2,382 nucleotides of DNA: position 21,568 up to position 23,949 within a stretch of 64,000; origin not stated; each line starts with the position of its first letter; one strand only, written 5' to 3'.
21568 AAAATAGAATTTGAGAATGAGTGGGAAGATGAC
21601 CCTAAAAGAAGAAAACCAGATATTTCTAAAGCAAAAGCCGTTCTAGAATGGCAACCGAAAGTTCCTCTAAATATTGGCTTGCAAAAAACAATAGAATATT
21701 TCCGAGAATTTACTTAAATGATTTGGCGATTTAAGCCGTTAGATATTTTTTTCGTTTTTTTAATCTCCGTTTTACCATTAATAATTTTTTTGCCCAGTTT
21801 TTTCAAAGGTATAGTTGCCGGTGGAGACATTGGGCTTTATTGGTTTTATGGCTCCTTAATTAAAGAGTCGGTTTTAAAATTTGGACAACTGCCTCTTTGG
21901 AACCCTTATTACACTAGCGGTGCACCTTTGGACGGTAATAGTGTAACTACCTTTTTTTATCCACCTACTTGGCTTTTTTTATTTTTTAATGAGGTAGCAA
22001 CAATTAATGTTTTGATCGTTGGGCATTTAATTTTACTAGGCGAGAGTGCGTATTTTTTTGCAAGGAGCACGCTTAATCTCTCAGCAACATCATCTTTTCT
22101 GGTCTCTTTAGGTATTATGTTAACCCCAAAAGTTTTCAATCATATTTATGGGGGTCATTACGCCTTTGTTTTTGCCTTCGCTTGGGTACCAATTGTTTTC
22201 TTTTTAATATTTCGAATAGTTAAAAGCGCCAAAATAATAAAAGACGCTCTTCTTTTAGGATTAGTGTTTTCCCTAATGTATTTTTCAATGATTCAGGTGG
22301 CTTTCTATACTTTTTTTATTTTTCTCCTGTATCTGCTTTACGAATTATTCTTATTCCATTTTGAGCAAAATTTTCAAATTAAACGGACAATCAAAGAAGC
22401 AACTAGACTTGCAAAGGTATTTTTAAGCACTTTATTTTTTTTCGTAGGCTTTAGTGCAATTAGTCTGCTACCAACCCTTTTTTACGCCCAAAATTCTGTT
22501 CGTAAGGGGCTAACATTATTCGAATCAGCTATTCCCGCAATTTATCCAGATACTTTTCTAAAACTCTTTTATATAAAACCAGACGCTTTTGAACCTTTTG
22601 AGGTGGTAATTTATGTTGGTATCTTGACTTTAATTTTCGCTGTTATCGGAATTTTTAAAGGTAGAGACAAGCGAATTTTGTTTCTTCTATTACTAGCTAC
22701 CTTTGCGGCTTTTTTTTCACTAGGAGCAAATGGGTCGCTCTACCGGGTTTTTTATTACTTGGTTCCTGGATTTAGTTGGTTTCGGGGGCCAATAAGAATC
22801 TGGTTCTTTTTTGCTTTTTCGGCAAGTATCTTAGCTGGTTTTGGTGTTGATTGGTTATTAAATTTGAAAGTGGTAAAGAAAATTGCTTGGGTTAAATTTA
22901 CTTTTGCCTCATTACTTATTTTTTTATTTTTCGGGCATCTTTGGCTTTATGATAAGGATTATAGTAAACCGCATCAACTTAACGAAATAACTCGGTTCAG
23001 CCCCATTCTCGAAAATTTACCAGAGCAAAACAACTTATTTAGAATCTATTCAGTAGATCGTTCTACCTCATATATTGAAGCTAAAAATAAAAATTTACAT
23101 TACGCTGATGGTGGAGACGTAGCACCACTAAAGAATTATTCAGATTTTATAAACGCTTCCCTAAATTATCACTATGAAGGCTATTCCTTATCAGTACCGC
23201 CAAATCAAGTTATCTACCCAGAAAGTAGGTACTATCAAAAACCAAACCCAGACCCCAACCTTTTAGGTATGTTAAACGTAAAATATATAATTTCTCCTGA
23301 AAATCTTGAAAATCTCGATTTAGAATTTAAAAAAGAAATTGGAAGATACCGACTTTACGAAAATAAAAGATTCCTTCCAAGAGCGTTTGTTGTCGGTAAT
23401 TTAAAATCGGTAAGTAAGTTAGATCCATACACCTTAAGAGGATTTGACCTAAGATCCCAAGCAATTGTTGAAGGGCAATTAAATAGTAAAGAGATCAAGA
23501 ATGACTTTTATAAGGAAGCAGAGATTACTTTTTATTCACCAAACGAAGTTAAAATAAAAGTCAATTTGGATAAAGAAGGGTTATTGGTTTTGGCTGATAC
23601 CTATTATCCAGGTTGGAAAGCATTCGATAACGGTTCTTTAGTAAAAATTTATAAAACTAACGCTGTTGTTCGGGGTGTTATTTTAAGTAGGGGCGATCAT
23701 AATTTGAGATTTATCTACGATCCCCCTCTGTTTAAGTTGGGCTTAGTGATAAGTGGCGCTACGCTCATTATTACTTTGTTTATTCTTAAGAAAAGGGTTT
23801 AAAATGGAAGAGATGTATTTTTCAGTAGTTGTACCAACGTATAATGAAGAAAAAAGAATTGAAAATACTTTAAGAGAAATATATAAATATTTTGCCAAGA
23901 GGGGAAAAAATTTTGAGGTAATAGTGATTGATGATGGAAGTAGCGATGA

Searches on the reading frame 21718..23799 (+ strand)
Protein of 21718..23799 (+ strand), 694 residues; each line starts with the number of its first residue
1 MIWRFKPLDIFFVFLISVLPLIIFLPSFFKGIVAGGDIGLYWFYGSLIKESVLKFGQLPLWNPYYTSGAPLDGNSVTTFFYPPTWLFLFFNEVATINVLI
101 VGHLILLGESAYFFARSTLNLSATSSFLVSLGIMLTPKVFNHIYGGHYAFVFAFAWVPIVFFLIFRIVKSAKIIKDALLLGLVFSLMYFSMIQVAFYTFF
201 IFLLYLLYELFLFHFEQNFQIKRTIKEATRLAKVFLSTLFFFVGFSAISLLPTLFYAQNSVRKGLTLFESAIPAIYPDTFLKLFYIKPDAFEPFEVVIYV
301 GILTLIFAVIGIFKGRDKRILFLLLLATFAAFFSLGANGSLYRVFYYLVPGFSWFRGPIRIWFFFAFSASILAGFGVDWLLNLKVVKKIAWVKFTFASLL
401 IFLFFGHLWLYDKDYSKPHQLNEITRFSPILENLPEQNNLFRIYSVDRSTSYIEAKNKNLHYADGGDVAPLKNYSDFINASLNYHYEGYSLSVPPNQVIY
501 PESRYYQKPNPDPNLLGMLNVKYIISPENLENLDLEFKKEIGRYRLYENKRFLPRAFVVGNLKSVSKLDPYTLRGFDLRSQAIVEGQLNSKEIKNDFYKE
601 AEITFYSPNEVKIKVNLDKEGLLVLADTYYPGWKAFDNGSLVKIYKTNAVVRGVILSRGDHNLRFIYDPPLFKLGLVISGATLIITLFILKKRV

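Call 7: search_protein_families(library=pfam, proteins=[window:21718-23799:+], max_evalue=0.001)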
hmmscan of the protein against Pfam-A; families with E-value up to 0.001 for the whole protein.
window:21718-23799:+ (694 aa): 2 families
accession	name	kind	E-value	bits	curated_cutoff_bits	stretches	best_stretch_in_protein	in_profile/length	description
PF09586.16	YfhO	-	2.7e-18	66.2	28.5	1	600-679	755-835/835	Bacterial membrane protein YfhO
PF20176.3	DUF6541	-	1.2e-05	24.2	29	1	107-383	194-455/646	Family of unknown function (DUF6541)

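Call 58: search_solved_structures(query=window:21718-23799:+, max_evalue=10)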
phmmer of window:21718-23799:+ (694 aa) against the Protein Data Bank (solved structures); distinct sequences matched with E-value up to 10: 0.
